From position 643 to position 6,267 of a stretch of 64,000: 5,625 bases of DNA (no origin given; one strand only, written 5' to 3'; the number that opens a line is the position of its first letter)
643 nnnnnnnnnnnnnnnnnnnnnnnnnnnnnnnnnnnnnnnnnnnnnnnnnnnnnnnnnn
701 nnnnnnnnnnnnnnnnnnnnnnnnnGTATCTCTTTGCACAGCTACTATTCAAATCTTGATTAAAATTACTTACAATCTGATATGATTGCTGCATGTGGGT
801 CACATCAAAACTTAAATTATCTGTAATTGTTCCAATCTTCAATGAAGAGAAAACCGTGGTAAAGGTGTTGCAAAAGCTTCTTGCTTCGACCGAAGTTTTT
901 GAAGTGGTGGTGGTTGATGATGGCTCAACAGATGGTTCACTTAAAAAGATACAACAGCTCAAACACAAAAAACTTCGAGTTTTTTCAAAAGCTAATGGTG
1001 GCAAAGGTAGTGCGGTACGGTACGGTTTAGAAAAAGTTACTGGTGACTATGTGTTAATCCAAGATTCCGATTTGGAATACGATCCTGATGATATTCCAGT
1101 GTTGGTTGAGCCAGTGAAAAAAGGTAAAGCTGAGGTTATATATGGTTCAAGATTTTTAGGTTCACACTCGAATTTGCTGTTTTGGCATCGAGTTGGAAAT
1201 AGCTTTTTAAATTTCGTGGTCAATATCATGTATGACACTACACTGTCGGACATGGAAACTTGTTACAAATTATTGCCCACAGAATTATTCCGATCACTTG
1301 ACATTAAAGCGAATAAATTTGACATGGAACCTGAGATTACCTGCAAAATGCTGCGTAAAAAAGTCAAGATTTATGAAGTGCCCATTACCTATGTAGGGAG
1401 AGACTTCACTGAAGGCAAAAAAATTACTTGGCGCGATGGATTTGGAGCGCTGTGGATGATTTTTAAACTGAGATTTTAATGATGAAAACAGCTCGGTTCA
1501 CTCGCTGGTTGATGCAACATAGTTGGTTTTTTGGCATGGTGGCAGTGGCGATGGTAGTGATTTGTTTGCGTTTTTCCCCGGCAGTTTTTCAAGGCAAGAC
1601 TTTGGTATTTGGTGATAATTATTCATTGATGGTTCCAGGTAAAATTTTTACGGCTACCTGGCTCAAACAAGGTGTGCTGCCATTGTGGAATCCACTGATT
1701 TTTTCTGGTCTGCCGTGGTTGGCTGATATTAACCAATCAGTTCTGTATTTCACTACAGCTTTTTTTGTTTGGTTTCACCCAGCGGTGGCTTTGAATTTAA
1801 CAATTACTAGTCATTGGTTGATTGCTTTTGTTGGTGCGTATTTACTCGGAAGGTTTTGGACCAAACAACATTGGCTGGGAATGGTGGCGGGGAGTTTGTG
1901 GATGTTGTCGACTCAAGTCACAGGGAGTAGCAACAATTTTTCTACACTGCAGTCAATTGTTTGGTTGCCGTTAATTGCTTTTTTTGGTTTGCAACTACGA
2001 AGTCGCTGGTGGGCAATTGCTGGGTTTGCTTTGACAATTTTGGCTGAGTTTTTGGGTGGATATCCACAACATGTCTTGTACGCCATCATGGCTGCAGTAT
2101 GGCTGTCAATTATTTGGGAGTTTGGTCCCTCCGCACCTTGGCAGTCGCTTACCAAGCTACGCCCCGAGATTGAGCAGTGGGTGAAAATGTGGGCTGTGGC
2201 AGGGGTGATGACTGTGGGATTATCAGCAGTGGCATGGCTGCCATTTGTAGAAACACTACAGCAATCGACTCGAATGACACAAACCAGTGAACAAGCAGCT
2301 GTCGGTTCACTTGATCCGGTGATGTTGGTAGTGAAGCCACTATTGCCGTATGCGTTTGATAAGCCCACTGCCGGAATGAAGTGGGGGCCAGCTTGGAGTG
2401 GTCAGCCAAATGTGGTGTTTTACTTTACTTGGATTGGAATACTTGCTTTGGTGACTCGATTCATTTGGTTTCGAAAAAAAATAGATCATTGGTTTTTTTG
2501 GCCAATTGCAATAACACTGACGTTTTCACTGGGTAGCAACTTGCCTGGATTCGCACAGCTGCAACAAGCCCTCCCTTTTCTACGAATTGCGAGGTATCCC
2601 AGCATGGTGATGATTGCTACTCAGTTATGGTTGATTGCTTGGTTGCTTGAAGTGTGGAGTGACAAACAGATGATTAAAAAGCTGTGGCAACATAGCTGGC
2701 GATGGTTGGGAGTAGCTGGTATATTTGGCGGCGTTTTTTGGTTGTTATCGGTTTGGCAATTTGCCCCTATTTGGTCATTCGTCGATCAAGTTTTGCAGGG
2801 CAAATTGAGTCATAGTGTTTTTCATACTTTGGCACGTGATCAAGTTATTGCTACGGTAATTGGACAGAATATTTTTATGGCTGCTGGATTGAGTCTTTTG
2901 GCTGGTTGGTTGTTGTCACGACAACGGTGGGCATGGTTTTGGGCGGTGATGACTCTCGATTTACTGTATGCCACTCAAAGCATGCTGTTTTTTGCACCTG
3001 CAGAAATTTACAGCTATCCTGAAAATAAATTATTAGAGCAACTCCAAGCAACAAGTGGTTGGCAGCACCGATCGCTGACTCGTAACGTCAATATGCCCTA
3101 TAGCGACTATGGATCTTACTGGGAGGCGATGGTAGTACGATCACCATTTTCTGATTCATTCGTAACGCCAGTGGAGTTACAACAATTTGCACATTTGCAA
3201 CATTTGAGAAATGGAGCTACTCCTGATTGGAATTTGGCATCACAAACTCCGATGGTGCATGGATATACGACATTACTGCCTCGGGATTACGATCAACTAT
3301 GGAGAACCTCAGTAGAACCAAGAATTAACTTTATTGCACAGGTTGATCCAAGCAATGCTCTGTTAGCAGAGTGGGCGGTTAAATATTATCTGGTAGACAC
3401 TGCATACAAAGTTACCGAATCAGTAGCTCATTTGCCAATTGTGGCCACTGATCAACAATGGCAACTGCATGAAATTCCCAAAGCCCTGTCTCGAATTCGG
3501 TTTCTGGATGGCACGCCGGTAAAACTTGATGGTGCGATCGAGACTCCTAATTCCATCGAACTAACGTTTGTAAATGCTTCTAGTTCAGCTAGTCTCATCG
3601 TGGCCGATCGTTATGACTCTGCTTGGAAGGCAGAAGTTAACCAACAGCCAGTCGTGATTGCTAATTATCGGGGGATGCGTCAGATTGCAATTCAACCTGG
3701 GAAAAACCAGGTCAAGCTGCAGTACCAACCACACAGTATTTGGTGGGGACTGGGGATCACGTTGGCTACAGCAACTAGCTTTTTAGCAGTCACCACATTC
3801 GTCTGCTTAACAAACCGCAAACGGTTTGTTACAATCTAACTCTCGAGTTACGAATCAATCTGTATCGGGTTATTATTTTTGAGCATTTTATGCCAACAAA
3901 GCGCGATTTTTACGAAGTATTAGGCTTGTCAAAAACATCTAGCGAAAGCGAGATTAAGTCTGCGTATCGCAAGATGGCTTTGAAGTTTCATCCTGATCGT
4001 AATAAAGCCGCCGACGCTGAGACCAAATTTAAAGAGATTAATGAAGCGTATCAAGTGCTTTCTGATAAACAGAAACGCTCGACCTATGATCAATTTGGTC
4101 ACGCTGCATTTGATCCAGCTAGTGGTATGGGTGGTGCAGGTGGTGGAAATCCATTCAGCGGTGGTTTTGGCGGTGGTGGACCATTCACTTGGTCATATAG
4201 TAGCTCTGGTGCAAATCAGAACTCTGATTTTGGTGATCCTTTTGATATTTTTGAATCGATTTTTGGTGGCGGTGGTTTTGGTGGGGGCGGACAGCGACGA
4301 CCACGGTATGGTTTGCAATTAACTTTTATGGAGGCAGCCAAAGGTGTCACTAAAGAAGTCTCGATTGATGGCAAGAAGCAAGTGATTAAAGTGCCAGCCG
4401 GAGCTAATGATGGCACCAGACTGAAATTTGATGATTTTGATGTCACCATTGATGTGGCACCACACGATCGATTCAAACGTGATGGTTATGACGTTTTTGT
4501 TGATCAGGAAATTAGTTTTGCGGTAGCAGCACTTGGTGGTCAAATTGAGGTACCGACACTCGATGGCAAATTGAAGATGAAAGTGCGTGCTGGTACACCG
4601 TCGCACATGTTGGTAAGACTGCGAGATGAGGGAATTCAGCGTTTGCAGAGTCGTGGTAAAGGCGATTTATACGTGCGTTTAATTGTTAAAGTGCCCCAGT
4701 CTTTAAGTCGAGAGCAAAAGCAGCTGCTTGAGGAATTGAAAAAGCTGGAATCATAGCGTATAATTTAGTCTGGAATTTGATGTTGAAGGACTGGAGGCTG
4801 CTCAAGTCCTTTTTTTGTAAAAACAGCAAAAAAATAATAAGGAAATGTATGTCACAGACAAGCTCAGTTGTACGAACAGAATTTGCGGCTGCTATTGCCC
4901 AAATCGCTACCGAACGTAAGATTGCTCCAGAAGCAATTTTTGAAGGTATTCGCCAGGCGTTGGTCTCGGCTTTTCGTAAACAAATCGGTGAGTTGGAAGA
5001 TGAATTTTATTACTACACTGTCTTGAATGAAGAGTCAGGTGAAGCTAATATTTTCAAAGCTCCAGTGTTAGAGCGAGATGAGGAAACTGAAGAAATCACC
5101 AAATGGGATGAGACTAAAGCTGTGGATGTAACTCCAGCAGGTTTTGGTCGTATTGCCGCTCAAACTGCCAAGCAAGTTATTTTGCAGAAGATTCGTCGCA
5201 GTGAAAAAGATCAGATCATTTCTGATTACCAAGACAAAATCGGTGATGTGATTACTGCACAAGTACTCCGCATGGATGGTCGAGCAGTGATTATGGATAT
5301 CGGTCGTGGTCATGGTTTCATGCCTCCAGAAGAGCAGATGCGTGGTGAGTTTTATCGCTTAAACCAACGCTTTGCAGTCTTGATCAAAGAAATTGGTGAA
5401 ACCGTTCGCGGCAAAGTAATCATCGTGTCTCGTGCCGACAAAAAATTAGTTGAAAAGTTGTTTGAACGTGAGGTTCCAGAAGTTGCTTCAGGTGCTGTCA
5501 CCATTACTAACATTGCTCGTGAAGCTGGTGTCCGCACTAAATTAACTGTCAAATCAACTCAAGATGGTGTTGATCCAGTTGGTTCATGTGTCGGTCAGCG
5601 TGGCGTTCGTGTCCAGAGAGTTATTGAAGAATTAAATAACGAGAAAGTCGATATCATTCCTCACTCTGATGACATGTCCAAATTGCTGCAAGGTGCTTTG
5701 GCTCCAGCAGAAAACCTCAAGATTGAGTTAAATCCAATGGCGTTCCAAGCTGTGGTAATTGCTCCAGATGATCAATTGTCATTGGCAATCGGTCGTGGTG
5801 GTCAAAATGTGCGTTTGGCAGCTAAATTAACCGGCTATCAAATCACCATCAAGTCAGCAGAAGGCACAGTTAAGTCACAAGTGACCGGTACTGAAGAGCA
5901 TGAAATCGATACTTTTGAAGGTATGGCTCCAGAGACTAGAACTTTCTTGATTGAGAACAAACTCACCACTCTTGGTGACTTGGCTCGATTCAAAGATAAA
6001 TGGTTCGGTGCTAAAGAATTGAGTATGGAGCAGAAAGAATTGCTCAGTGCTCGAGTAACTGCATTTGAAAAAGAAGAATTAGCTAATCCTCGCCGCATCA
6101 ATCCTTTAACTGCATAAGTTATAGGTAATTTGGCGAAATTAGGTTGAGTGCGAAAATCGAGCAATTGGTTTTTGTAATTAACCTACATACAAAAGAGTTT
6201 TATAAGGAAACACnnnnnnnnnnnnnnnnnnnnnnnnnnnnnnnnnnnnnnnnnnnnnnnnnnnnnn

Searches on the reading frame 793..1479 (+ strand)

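Call 6: search_protein_families(library=pfam, proteins=[window:793-1479:+], max_evalue=0.01)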
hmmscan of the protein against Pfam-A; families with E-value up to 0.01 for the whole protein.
window:793-1479:+ (228 aa): 4 families
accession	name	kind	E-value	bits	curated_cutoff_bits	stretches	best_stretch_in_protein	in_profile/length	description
PF00535.33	Glycos_transf_2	-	1.4e-33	116.6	23.3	1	10-166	1-164/168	Glycosyl transferase family 2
PF13641.12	Glyco_tranf_2_3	-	6.8e-09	36.5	27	1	9-128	3-131/230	Glycosyltransferase like family 2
PF10111.15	Glyco_tranf_2_2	-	9.2e-08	32.3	27.3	1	10-100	1-98/276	Glycosyltransferase like family 2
PF13506.12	Glyco_transf_21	-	0.00019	21.4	21.7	1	73-156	20-101/174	Glycosyl transferase family 21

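Call 7: search_protein_families(library=ncbifam, proteins=[window:793-1479:+], max_evalue=0.01)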
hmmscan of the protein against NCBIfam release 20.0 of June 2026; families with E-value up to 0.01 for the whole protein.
window:793-1479:+ (228 aa): 24 families
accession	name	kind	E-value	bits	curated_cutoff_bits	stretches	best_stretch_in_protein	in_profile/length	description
TIGR04182.1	glyco_TIGR04182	equivalog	6.8e-38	130.7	325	1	9-226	2-217/293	S-layer glycoprotein N-glycosyltransferase AglJ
NF047588.1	GlcsyltransPgfSStrep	equivalog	2.3e-17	63.2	500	1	7-162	1-160/308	glycosyltransferase PgfS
NF007482.0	PRK10073.1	equivalog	6.9e-17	61.4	423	1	5-106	4-108/334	glycosyltransferase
NF041875.1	EPS_EpsD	equivalog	7.5e-17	61.7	370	1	9-119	1-115/325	exopolysaccharide biosynthesis glycosyltransferase EpsD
NF007986.1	PRK10714.1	equivalog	3.8e-15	55.7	529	1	8-116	7-122/316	undecaprenyl-phosphate 4-deoxy-4-formamido-L-arabinose transferase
TIGR03937.1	PgaC_IcaA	equivalog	2.1e-14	53.3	422.3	1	8-110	46-152/407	poly-beta-1,6-N-acetyl-D-glucosamine synthase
TIGR04283.1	glyco_like_mftF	equivalog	5.6e-14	52.3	182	1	9-127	1-117/221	TIGR04283 family arsenosugar biosynthesis glycosyltransferase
NF041391.1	DPhHxTase_Halo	equivalog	2.1e-13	49.8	375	1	16-203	4-186/213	dolichyl-phosphate hexose transferase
NF058614.1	PPMAGASynPpgS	equivalog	1.1e-12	47.9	370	1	11-209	4-205/226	polyprenyl-phospho-N-acetylgalactosaminyl synthase PpgS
NF047683.1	TeichurnBiosyTuaG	equivalog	2.9e-11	43.5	400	1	6-104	5-107/252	teichuronic acid biosynthesis protein TuaG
NF010496.0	PRK13915.1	equivalog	7.3e-11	41.7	262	1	6-108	30-142/307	glucosyl-3-phosphoglycerate synthase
NF050050.1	ProtGlycPglI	equivalog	1.2e-08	34.7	500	1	8-116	3-116/306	GalNAc(5)-diNAcBac-PP-undecaprenol beta-1,3-glucosyltransferase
TIGR03965.1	mycofact_glyco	equivalog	1.3e-08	34.1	280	1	8-105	75-176/467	mycofactocin biosynthesis glycosyltransferase MftF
TIGR03111.1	glyc2_xrt_Gpos1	hypoth_equivalog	1.2e-07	30.9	363.95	1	8-108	50-156/439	TIGR03111 family XrtG-associated glycosyltransferase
TIGR03469.1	HpnB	hypoth_equivalog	3.2e-07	29.7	379.25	1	8-114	45-166/386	hopene-associated glycosyltransferase HpnB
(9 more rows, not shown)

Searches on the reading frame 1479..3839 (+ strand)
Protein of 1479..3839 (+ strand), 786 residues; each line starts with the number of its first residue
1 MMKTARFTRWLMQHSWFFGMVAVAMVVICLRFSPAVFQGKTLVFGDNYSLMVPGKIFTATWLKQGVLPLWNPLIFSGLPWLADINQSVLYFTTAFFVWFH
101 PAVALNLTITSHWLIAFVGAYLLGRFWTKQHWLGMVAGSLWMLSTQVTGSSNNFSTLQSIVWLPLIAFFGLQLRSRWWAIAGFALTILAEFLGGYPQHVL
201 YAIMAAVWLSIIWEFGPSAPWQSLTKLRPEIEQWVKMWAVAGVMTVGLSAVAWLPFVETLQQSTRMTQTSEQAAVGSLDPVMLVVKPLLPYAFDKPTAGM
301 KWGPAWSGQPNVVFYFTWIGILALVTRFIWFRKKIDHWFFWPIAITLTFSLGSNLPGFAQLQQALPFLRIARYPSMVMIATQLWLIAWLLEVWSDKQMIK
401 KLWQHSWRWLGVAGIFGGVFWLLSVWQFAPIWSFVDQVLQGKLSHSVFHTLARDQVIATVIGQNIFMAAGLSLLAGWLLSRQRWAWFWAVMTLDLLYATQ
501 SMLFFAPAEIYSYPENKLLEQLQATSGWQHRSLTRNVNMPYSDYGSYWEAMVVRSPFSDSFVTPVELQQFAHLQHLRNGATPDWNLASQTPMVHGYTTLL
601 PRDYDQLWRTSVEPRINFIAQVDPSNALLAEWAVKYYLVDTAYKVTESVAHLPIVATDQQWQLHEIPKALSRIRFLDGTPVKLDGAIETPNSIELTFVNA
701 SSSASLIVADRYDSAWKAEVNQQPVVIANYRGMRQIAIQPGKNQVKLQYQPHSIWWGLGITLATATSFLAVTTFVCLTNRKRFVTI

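Call 6: search_protein_families(library=pfam, proteins=[window:1479-3839:+], max_evalue=0.01)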
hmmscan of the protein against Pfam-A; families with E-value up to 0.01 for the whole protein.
window:1479-3839:+ (786 aa): 0 families

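Call 7: search_protein_families(library=ncbifam, proteins=[window:1479-3839:+], max_evalue=0.01)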
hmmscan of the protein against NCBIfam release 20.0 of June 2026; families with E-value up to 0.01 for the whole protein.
window:1479-3839:+ (786 aa): 0 families

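Call 20: list_cluster_members(proteins=[P0001, P0002, P0003, window:1479-3839:+, window:45397-45768:+, window:41703-42233:+, window:42353-42556:+])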
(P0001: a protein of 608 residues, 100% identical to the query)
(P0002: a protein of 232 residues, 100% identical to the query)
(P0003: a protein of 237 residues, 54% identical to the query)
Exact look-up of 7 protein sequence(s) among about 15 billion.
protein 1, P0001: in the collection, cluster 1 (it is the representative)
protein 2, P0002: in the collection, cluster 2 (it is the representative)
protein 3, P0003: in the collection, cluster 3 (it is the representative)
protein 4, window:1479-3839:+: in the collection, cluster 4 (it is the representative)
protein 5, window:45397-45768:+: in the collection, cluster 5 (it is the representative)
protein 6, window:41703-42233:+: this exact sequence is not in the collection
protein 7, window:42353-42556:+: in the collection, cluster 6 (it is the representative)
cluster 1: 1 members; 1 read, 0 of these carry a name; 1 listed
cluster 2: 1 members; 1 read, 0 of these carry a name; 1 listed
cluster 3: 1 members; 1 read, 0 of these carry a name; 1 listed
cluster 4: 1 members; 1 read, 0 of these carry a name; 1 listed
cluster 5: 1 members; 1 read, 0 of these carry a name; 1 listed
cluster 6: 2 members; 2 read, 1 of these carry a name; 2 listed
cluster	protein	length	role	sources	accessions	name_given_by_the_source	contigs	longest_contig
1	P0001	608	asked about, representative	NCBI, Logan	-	-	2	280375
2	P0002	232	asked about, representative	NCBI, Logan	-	-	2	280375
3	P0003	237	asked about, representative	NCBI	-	-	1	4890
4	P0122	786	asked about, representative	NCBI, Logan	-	-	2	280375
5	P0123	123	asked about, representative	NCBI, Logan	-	-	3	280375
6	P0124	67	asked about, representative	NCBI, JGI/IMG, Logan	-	hypothetical protein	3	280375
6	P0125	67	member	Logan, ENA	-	-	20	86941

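Call 35: search_protein_families(library=pfam, proteins=[L008:10356-10601:+, L008:10792-11214:+, L016:1427-1750:+, L008:9377-9880:+], max_evalue=0.1)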
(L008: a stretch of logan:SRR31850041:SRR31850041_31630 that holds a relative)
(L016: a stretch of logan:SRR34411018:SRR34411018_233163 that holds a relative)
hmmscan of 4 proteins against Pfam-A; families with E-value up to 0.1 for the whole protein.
L008:10356-10601:+ (81 aa): 0 families

L008:10792-11214:+ (140 aa): 1 family
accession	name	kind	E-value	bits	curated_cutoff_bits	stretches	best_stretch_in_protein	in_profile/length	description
PF14329.11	DUF4386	-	0.014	15.7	27.6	1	20-131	99-202/210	Domain of unknown function (DUF4386)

L016:1427-1750:+ (108 aa): 1 family
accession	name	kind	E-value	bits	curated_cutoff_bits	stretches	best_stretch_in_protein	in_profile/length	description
PF06168.16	DUF981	-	0.021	15.2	29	1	6-99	80-171/186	Protein of unknown function (DUF981)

L008:9377-9880:+ (167 aa): 1 family
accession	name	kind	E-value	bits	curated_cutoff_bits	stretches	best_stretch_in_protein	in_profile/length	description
PF08638.16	Med14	-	0.072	12.9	25.6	0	38-94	126-182/191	Mediator complex subunit MED14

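Call 62: search_protein_families(library=pfam, proteins=[window:1479-3839:+], max_evalue=10)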
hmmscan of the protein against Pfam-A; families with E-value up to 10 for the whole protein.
window:1479-3839:+ (786 aa): 1 family
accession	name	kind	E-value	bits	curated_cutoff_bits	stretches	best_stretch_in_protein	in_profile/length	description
PF03374.19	ANT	-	0.04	14.7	25.3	1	497-544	19-65/108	Phage antirepressor protein KilAC domain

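Call 64: find_related_loci(query=window:1479-3839:+, collection=metagenome_contigs, flank=4000)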
Query window:1479-3839:+ (786 aa) in metagenome_contigs; peptide patterns used: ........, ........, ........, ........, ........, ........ (x = any residue, [..] = any of these).
17 stretches matched a pattern; 6 encode a relative of the query (tblastn E <= 1e-3); 6 distinct loci.
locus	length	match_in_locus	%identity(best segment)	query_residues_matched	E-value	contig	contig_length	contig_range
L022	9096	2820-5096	57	25-786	0e+0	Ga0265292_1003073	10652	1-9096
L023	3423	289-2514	48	28-761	0e+0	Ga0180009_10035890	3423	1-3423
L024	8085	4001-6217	50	23-770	0e+0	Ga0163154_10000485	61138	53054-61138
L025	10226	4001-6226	46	25-765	0e+0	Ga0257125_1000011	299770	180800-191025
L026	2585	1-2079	45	72-761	0e+0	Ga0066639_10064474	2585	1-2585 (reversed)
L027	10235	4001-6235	46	39-767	0e+0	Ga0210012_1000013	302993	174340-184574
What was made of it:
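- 793..3839 (+): The comparison pair: a GT2 (793-1479, 228 aa) and a 786-aa YfhO-family membrane protein (1479-3839). This is a core pair, conserved between dnaK and dnaJ in relatives. Six relatives at 45-57% identity (call 64).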

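Call 68: search_protein_families(library=pfam, alignment_id=A3, max_evalue=0.1)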
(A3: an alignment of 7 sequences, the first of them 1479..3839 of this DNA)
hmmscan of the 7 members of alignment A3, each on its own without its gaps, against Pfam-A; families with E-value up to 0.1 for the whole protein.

A. member 1, window:1479-3839:+ (786 aa): 1 family
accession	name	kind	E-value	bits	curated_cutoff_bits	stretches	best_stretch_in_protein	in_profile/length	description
PF03374.19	ANT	-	0.04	14.7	25.3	0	497-544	19-65/108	Phage antirepressor protein KilAC domain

B. families by the number of members that match (of 7 scanned): 2 families
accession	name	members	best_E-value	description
PF09586.16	YfhO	5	3.9e-14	Bacterial membrane protein YfhO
PF03374.19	ANT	1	0.04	Phage antirepressor protein KilAC domain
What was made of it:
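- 793..3839 (+): 5 of 7 family members hit PF09586 YfhO, best E = 3.9e-14, while the window protein itself has no hit (calls 62 and 68).
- Closest known: CsbB/YfhO. Same: The window's own pair at 793-3839 is of this YfhO type (call 68).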

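Call 69: search_solved_structures(query=A3, max_evalue=10)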
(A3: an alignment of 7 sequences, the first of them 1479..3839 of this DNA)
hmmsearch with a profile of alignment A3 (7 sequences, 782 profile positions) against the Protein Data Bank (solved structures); distinct sequences matched with E-value up to 10: 1.
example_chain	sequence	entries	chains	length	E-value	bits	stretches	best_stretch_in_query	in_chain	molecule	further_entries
9u9h_A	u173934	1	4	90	0.37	12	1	367-423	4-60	Virion membrane protein OPG140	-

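Call 102: predict_structure(protein=window:1479-3839:+)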
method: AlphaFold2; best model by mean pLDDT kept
length: 786 residues; sequences in the alignment: 1
mean_pLDDT: 39.5   pTM: 0.28
mean pLDDT of the five models: 39.5, 38.5, 36.3, 33.6, 31.5
residues with pLDDT >= 90: 0; 70-90: 1; 50-70: 61; < 50: 724
segments of 3 or more residues with pLDDT < 50: 1-3, 14-17, 26-28, 30-118, 120-127, 129-161, 167-169, 174-181, 186-220, 222-317, 319-383, 385-400, 405-413, 422-430, 451-454, 456-466, 481-786
pLDDT, mean of each block of 10 residues (from residue 1): 51 52 49 40 36 39 41 40 43 42 38 45 45 46 40 42 49 44 46 43 45 43 42 41 39 38 38 38 35 32 36 42 43 41 41 40 34 37 45 47 48 49 48 55 54 48 50 50 46 43 33 37 35 28 33 29 34 35 32 28 32 29 36 37 32 35 41 39 40 35 30 25 27 32 32 31 35 34 32
secondary structure, 60 per line:
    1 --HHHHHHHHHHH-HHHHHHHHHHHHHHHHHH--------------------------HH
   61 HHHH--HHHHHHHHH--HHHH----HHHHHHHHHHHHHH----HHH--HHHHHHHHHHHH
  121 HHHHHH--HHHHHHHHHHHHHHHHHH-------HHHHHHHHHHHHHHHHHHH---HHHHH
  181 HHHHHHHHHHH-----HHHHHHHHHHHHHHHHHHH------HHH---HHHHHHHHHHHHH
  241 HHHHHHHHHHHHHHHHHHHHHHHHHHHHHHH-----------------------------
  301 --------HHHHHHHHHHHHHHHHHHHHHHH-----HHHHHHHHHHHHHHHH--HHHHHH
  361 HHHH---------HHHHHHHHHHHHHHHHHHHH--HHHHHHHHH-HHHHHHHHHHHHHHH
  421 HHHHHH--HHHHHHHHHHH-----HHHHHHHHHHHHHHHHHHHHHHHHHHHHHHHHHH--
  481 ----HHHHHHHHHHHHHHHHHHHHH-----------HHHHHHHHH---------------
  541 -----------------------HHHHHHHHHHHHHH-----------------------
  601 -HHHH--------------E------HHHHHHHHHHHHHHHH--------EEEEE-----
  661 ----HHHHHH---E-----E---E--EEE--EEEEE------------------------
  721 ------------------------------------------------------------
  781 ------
elements in order (helices of 4 or more, strands of 3 or more residues): H3-13 H15-32 H59-64 H67-75 H78-81 H86-99 H109-126 H129-146 H154-172 H176-191 H197-215 H228-271 H309-331 H337-352 H355-364 H374-393 H396-404 H406-426 H429-439 H445-478 H485-505 H517-525 H564-577 H602-605 H627-642 E651-655 H665-670 E687-689 E692-696
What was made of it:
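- On YfhO family (PF09586), for the comparison protein 1479-3839: The single-sequence AF2 model was unusable, pLDDT 39.5 (call 102).
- Tried and rejected: The single-sequence model was useless (pLDDT 39.5, call 102), so it was not fold-searched.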

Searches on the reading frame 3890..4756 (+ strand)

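Call 50: search_protein_families(library=pfam, proteins=[window:3890-4756:+], max_evalue=0.0001)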
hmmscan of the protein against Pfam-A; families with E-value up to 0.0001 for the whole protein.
window:3890-4756:+ (288 aa): 2 families
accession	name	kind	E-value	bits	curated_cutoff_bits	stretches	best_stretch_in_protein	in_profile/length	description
PF01556.23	DnaJ_C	-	1.1e-31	110.3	26.6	1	140-269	3-152/152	DnaJ C terminal domain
PF00226.36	DnaJ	-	8.8e-28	96.6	27.8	1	6-67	1-63/63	DnaJ domain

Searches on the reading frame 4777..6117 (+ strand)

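Call 50: search_protein_families(library=pfam, proteins=[window:4777-6117:+], max_evalue=0.0001)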
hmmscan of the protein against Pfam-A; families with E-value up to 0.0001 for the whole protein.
window:4777-6117:+ (446 aa): 2 families
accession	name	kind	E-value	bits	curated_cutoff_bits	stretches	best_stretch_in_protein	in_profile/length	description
PF13184.12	KH_5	-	8.4e-23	80.7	27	1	250-317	1-68/69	NusA-like KH domain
PF08529.16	NusA_N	-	2.3e-16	60.5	23.8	1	35-145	1-119/119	NusA N-terminal domain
